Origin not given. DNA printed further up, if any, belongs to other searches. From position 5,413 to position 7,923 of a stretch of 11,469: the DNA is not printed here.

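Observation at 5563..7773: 736-aa protein made almost entirely of about 65 in-register decapeptide units; unclassified solenoid-type repeat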

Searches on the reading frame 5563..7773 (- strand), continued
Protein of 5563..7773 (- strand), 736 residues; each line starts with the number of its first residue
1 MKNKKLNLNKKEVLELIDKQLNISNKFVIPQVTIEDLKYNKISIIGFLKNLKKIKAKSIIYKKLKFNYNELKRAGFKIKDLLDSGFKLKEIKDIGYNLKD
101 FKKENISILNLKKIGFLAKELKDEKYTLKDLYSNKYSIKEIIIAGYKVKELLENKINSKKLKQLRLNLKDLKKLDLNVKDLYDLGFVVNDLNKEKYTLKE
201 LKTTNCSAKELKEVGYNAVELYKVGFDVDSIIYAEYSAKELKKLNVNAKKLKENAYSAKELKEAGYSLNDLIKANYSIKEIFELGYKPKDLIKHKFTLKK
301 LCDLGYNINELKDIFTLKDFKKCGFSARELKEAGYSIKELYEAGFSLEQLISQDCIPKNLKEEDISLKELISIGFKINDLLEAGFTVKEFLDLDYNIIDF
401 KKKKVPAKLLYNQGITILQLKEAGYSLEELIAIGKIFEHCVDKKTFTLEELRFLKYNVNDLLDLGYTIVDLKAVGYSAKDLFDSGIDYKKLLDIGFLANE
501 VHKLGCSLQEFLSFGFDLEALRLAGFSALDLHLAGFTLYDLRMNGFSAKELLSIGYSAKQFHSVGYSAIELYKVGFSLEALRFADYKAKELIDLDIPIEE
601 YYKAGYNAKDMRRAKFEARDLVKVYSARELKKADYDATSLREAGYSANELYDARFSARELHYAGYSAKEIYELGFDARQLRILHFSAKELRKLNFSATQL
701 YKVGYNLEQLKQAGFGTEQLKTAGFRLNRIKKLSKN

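Call 12: find_homologous_proteins(query=window:5563-7773:-, max_evalue=0.00001)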
Query window:5563-7773:- (736 aa): 96 proteins with E <= 0.00001 among 8000 candidates.
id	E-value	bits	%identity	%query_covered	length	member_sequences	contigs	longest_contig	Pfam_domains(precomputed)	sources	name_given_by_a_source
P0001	2.9e-95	339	30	88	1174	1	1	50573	PF24158.3,PF13599.14,PF25317.2,PF03743.20,PF25296.2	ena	-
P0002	3.8e-83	299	32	71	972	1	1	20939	PF18579.8,PF24158.3,PF13599.14,PF13338.13,PF01294.24,PF25317.2,PF03743.20,PF25296.2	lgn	-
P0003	4.2e-81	292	29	90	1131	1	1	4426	PF18579.8,PF24158.3,PF13599.14,PF13338.13,PF22448.2,PF25317.2,PF25296.2,PF19466.5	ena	-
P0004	8.2e-81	291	34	58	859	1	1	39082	PF24158.3,PF13599.14,PF13338.13,PF25317.2,PF03743.20,PF25296.2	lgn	-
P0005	1.5e-80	290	32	85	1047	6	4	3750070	PF23033.2,PF06568.17,PF24158.3,PF13599.14,PF25317.2,PF03743.20,PF25296.2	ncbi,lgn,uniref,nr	ncbi:protein IcmE (DotG) [Legionella moravica]|uniref:Protein IcmE (DotG) n=1 Tax=Legionella moravic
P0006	1.1e-77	281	32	75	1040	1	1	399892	PF23033.2,PF24158.3,PF13599.14,PF25317.2,PF15533.13,PF03743.20,PF25296.2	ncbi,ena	-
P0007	2.7e-70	256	27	80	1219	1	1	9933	PF24158.3,PF13599.14,PF13338.13,PF25317.2,PF03743.20,PF25296.2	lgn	-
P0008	1.8e-69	254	31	72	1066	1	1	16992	PF23033.2,PF24158.3,PF13599.14,PF25317.2,PF03743.20,PF25296.2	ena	-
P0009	1.6e-68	251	30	76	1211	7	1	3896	PF25296.2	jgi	jgi:ribosomal protein L13E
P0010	2.6e-68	250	25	92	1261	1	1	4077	PF13599.14,PF25296.2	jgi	-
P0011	4.4e-66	242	28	89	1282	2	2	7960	PF13599.14,PF25296.2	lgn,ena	-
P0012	1.1e-64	238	27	95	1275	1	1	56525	PF18579.8,PF24158.3,PF13599.14,PF13338.13,PF22448.2,PF13720.12,PF25317.2,PF03743.20,PF25296.2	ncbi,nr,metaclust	ncbi:MAG: hypothetical protein A3E88_04585 [Legionellales bacterium RIFCSPHIGHO2_12_FULL_35_11]|nr:M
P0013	1.3e-64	238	28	84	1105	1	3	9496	PF25296.2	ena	-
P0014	4.9e-64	236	27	95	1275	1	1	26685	PF18579.8,PF24158.3,PF13599.14,PF13338.13,PF22448.2,PF13720.12,PF25317.2,PF03743.20,PF25296.2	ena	-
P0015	5.1e-64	236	27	95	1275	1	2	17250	PF18579.8,PF24158.3,PF13599.14,PF13338.13,PF22448.2,PF13720.12,PF25317.2,PF03743.20,PF25296.2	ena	-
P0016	5.1e-63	232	32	81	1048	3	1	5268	PF23033.2,PF24158.3,PF13599.14,PF25317.2,PF03743.20,PF25296.2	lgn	-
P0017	5.9e-63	232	32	73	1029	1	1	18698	PF23033.2,PF18579.8,PF24158.3,PF13599.14,PF13338.13,PF25317.2,PF03743.20,PF25296.2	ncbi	ncbi:MAG: type IVB secretion system protein DotG/IcmE [Legionella sp.]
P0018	7.8e-63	232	32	74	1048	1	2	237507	PF23033.2,PF06568.17,PF18579.8,PF24158.3,PF13599.14,PF13338.13,PF25317.2,PF03743.20,PF25296.2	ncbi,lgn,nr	ncbi:TPA: type IVB secretion system protein DotG/IcmE [Legionella pneumophila]|nr:type IVB secretion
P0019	1.1e-62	231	33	77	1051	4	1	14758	PF23033.2,PF06568.17,PF18579.8,PF24158.3,PF13599.14,PF13338.13,PF25317.2,PF03743.20,PF25296.2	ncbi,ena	-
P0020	2.3e-62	230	32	74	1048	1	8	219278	PF23033.2,PF06568.17,PF18579.8,PF24158.3,PF13599.14,PF13338.13,PF25317.2,PF03743.20,PF25296.2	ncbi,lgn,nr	ncbi:TPA: type IVB secretion system protein DotG/IcmE [Legionella pneumophila]|nr:type IVB secretion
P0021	4.9e-62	229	30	75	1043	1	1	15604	PF23033.2,PF24158.3,PF13599.14,PF13338.13,PF03743.20,PF25296.2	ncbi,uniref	ncbi:type IVB secretion system protein DotG/IcmE [Legionella sp.]|uniref:type IVB secretion system p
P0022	6.0e-62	229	32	74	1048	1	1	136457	PF23033.2,PF06568.17,PF18579.8,PF24158.3,PF13599.14,PF13338.13,PF25317.2,PF03743.20,PF25296.2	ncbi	-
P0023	7.8e-61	225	32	77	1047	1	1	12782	PF24158.3,PF13599.14,PF13338.13,PF25317.2,PF03743.20,PF25296.2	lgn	-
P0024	1.2e-60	225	28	85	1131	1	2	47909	PF23033.2,PF24158.3,PF13599.14,PF13338.13,PF22448.2,PF01294.24,PF25317.2,PF03743.20,PF25296.2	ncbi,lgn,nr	ncbi:MAG: type IVB secretion system protein DotG/IcmE [Gammaproteobacteria bacterium]|nr:type IVB se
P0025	2.5e-60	223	30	73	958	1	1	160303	PF24158.3,PF13599.14,PF13338.13,PF01294.24,PF25317.2,PF03743.20,PF25296.2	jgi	jgi:intracellular multiplication protein IcmE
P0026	3.4e-59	220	30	74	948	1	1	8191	PF13599.14,PF03743.20,PF25296.2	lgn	-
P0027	1.4e-58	218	28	82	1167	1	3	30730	PF18579.8,PF24158.3,PF13599.14,PF13338.13,PF25317.2,PF03743.20,PF25296.2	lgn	-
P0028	2.8e-58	217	30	76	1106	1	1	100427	PF23033.2,PF24158.3,PF13599.14,PF25317.2,PF03743.20,PF25296.2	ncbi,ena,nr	ncbi:MAG: type IVB secretion system protein DotG/IcmE [Gammaproteobacteria bacterium]|nr:type IVB se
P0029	3.1e-57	213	30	78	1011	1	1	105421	PF23033.2,PF18579.8,PF24158.3,PF13599.14,PF13338.13,PF25317.2,PF03743.20,PF25296.2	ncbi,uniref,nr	ncbi:type IVB secretion system protein DotG/IcmE [Legionella oakridgensis]|uniref:type IVB secretion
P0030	4.3e-57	213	31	78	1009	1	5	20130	PF24158.3,PF13599.14,PF13338.13,PF25317.2,PF03743.20,PF25296.2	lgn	-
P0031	2.8e-56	210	30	65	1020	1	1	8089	PF24158.3,PF13599.14,PF13338.13,PF03743.20,PF25296.2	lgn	-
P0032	5.1e-56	209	30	72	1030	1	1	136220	PF06568.17,PF18579.8,PF24158.3,PF13599.14,PF13338.13,PF22448.2,PF01294.24,PF25317.2,PF03743.20,PF25296.2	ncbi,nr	ncbi:MAG: type IVB secretion system protein DotG/IcmE [Legionellaceae bacterium]|nr:type IVB secreti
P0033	1.5e-55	208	28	88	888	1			PF13599.14,PF25296.2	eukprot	eukprot:g3676.t1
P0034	2.4e-55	207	30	74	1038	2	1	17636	PF24158.3,PF13599.14,PF25317.2,PF03743.20,PF25296.2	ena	-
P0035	2.1e-54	204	27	71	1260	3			PF25296.2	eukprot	eukprot:TRINITY_DN5111_c0_g1_i3.p1 TRINITY_DN5111_c0_g1~~TRINITY_DN5111_c0_g1_i3.p1 ORF type:complet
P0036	1.6e-52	198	29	70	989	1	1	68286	PF04255.21,PF03743.20,PF25296.2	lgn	-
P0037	9.8e-52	195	33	36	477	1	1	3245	PF13599.14,PF25296.2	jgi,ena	-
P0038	1.3e-51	195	30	77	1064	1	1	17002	PF24158.3,PF13599.14,PF25317.2,PF03743.20,PF25296.2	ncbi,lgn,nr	ncbi:MAG: type IVB secretion system protein DotG/IcmE [Legionellaceae bacterium]|nr:type IVB secreti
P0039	1.6e-50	191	27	72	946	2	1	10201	PF25296.2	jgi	jgi:ribosomal protein L13E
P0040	2.3e-48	184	25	86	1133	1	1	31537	PF09278.18,PF25296.2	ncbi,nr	ncbi:dotG [Symbiodinium sp. CCMP2456]|nr:dotG [Symbiodinium sp. CCMP2456]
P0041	2.6e-48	184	27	86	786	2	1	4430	PF13599.14,PF25317.2,PF25296.2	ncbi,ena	-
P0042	4.2e-48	183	31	61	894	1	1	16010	PF24158.3,PF13599.14,PF03743.20,PF25296.2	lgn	-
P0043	1.1e-47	182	28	60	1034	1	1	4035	PF25296.2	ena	-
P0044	5.1e-46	176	30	55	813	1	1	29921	PF13599.14,PF03743.20,PF25296.2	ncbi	-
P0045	1.0e-45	175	28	62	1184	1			PF25296.2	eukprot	eukprot:gnl/MRDRNA2_/MRDRNA2_80137_c1_seq1.p1 gnl/MRDRNA2_/MRDRNA2_80137_c1~~gnl/MRDRNA2_/MRDRNA2_80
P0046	1.5e-45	175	30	73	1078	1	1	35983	PF24158.3,PF13599.14,PF13338.13,PF01294.24,PF25317.2,PF03743.20,PF25296.2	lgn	-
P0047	1.6e-45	175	33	54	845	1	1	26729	PF24158.3,PF13599.14,PF03743.20,PF25296.2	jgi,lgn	-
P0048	2.2e-45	174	26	73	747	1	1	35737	PF02796.22,PF25296.2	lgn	-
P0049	6.6e-44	169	28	60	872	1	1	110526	PF13599.14,PF25317.2,PF03743.20,PF25296.2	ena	-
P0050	2.0e-41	161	32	57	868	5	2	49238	PF24158.3,PF03743.20,PF25296.2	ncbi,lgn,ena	-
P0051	5.6e-41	160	29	65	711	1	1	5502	PF25296.2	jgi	jgi:ribosomal protein L13E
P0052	8.6e-41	159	27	73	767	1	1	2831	PF25296.2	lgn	-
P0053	9.8e-40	155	31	49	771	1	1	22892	PF13599.14,PF03743.20,PF25296.2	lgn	-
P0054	7.0e-38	149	32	37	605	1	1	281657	PF13599.14,PF25317.2,PF03743.20,PF25296.2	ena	-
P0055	7.9e-38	149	27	64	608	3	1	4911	PF25296.2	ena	-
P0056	3.0e-36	144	26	84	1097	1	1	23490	PF13676.12,PF25296.2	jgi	jgi:hypothetical protein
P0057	6.0e-36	143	31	45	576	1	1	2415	PF25296.2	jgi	jgi:ribosomal protein L13E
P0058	1.3e-35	142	38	31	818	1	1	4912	PF24158.3,PF03743.20,PF25296.2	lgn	-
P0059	1.6e-35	141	32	58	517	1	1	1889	PF01294.24,PF25296.2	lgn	-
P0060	2.1e-35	141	32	57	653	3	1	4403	PF13599.14,PF25296.2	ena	-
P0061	2.3e-35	141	31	43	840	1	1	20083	PF13599.14,PF03743.20,PF25296.2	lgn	-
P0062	9.5e-35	139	29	54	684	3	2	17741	PF25296.2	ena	-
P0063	1.7e-34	138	26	54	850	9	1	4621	PF13599.14,PF25296.2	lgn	-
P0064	4.2e-34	137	34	36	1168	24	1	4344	PF13405.13,PF13499.13,PF13202.13,PF00036.39,PF25296.2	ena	-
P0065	4.8e-34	137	34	42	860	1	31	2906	PF13599.14,PF25296.2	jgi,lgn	-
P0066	1.7e-33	135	28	49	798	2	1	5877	PF13599.14,PF25296.2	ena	-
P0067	3.2e-32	131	28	69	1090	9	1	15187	PF13411.13,PF13676.12,PF25296.2,PF00397.33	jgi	-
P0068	1.8e-31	128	34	37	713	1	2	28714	PF24158.3,PF13599.14,PF25317.2,PF03743.20,PF25296.2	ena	-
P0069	5.6e-29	120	28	58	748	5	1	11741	PF25296.2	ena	-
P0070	7.1e-29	120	25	50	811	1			PF05738.20,PF25296.2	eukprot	eukprot:jgi/Chrpa1/20488/Chrysochromulina_OHIO_Genome00028101-RA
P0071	1.5e-28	118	29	61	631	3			PF25296.2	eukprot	eukprot:TRINITY_DN12909_c0_g1_i1.p1 TRINITY_DN12909_c0_g1~~TRINITY_DN12909_c0_g1_i1.p1 ORF type:comp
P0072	4.3e-28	117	36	32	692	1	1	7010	PF24158.3,PF03743.20,PF25296.2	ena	-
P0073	1.1e-27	116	30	53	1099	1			PF25296.2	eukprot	eukprot:TRINITY_DN30794_c0_g1_i1.p1 TRINITY_DN30794_c0_g1~~TRINITY_DN30794_c0_g1_i1.p1 ORF type:comp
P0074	2.1e-27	115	32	36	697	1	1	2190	PF25296.2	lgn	-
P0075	6.4e-26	110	27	48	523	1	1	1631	PF25296.2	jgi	jgi:intracellular multiplication protein IcmE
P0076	1.1e-25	109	28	56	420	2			PF25296.2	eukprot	eukprot:TRINITY_DN12909_c0_g1_i3.p2 TRINITY_DN12909_c0_g1~~TRINITY_DN12909_c0_g1_i3.p2 ORF type:comp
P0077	5.8e-25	107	33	41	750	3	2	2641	PF13599.14,PF25296.2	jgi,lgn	-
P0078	2.1e-21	95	30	43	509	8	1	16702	PF13599.14,PF25296.2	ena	-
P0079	2.2e-21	95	29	35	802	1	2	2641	PF25296.2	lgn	-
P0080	7.0e-20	90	24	91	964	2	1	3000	PF25296.2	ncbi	-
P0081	9.8e-20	89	27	32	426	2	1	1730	PF25296.2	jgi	-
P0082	1.5e-18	85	28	44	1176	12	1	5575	PF25296.2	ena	-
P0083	1.7e-18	85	28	74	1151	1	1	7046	PF07714.24,PF00069.32,PF25296.2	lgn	-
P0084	6.9e-18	83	26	47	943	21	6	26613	PF13676.12,PF25296.2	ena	-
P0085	1.0e-17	83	27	58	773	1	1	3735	PF25296.2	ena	-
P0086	2.6e-17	81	34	26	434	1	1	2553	PF13599.14,PF25296.2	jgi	-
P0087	3.1e-17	81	28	37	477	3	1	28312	PF18579.8,PF25296.2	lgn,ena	-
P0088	5.7e-17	80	26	47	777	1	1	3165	PF25296.2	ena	-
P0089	4.0e-16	77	25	96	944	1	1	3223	PF25296.2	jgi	-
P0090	1.4e-15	76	32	26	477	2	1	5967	PF25296.2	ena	-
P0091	3.1e-15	74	28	61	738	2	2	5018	PF25296.2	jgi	-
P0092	6.8e-12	63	29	33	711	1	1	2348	PF25296.2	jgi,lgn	-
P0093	3.2e-11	61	37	16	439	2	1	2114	PF25296.2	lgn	-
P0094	2.7e-9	55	25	46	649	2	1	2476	PF25296.2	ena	-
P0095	3.1e-9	55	30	27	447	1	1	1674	PF25296.2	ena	-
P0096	9.4e-8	50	26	66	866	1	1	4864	PF25296.2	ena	-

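Call 17: find_encoding_contigs(protein=window:5563-7773:-, flank=10000, max_places=6)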
Protein window:5563-7773:- (736 aa): 1 contig read that carries it; 1 place shown.
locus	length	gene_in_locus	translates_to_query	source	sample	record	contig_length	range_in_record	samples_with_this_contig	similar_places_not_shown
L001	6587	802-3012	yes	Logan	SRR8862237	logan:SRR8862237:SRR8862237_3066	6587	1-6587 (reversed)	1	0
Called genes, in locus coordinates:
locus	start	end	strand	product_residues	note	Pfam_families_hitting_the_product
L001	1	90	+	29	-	?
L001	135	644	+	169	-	PF03073:TspO_MBR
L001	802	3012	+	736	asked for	-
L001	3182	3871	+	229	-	PF08534:Redoxin (faint)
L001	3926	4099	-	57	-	-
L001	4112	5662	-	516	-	PF01406:tRNA-synt_1e (faint), PF01921:tRNA-synt_1f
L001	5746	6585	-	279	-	?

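Call 28: find_encoding_contigs(protein=P0048, flank=8000, max_places=2)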
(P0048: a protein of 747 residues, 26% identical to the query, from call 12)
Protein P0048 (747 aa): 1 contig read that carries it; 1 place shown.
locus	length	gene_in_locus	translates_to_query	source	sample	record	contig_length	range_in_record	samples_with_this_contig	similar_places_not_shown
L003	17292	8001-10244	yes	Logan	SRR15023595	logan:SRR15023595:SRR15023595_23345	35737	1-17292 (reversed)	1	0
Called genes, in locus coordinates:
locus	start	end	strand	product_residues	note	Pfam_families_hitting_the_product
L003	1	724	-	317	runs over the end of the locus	-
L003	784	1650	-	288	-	-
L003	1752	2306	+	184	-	PF01936:NYN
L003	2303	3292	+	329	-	-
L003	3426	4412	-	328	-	-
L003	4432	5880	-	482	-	PF13672:PP2C_2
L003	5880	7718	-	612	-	PF07714:PK_Tyr_Ser-Thr (faint), PF00069:Pkinase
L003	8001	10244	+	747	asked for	PF02796:HTH_7 (faint), PF25296:Decapeptide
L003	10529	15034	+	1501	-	PF00270:DEAD, PF04851:ResIII, PF00271:Helicase_C, PF09369:MZB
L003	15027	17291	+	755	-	?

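Call 41: predict_structure(alignment_id=A2)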
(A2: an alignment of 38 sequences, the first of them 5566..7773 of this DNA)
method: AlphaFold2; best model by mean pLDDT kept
length: 736 residues; sequences in the alignment: 38
mean_pLDDT: 84.6   pTM: 0.42
mean pLDDT of the five models: 84.6, 83.6, 83.2, 82.0, 81.9
residues with pLDDT >= 90: 361; 70-90: 268; 50-70: 77; < 50: 30
segments of 3 or more residues with pLDDT < 50: 1-10, 21-30, 185-189
pLDDT, mean of each block of 10 residues (from residue 1): 37 53 41 60 78 78 78 87 88 91 94 95 94 91 87 77 57 57 50 67 78 87 90 91 94 93 93 90 86 83 82 84 87 85 84 76 72 79 82 84 85 83 80 65 65 82 89 92 95 95 96 96 96 97 96 97 97 97 97 95 97 96 96 97 97 97 97 96 96 96 95 93 81 62
secondary structure, 60 per line:
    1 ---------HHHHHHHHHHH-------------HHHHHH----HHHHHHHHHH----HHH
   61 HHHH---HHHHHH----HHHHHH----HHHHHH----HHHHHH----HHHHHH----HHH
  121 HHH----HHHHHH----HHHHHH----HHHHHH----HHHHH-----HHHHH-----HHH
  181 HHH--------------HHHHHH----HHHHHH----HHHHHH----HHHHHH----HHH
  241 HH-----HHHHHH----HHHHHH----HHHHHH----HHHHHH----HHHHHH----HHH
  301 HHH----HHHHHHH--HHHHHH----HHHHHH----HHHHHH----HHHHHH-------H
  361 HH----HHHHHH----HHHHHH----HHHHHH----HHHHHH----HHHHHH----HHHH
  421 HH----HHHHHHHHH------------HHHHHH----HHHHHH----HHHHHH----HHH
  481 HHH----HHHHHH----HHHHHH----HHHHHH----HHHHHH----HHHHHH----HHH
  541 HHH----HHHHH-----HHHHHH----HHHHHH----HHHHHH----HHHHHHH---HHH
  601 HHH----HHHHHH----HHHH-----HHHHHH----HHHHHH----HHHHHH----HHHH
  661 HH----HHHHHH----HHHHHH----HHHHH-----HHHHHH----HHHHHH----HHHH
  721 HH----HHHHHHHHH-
elements in order (helices of 4 or more, strands of 3 or more residues): H10-20 H34-39 H44-53 H58-64 H68-73 H78-83 H88-93 H98-103 H108-113 H118-123 H128-133 H138-143 H148-153 H158-162 H168-172 H178-183 H198-203 H208-213 H218-223 H228-233 H238-242 H248-253 H258-263 H268-273 H278-283 H288-293 H298-303 H308-314 H317-322 H327-332 H337-342 H347-352 H367-372 H377-382 H387-392 H397-402 H407-412 H417-422 H427-435 H448-453 H458-463 H468-473 H478-483 H488-493 H498-503 H508-513 H518-523 H528-533 H538-543 H548-552 H558-563 H568-573 H578-583 H588-594 H598-603 H608-613 H618-621 H627-632 H637-642 H647-652 H657-662 H667-672 H677-682 H687-691 H697-702 H707-712 H717-722 H727-735
